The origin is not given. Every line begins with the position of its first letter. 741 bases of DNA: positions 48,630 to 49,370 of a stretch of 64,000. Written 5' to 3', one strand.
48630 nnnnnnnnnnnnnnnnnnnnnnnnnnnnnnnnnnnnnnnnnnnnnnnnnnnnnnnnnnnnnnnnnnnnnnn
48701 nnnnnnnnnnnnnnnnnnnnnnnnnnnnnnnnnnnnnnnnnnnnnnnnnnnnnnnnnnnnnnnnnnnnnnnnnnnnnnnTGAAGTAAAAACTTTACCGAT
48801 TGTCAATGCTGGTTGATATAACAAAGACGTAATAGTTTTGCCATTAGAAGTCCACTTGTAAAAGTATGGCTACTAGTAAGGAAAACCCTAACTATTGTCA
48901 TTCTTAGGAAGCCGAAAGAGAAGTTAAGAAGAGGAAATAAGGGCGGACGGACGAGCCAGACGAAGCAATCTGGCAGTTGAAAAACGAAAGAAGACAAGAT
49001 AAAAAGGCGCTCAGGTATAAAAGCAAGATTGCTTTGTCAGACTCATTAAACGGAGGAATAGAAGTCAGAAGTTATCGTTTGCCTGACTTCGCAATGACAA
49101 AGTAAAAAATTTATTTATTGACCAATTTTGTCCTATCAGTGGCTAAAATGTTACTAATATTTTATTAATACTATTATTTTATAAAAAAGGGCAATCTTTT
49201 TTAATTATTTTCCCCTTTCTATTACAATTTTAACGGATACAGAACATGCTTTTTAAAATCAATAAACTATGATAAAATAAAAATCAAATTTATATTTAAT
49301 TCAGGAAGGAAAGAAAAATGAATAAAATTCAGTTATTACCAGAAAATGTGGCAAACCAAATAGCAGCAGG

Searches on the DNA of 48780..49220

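Call 73: search_rna_families(source=window, start=48780, end=49220, threshold=evalue, max_evalue=1)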
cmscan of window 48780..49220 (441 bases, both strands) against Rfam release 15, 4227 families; matches with E-value up to 1: 2.
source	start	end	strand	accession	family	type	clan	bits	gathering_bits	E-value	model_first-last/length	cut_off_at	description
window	48901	48946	+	RF01100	PK-BYV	Cis-reg;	-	20.3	50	0.059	1-40/40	no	3'-terminal pseudoknot in BYV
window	49059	49128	+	RF00274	SNORD57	Gene; snRNA; snoRNA; CD-box;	CL00058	19.1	47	0.25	1-72/72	no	Small nucleolar RNA SNORD57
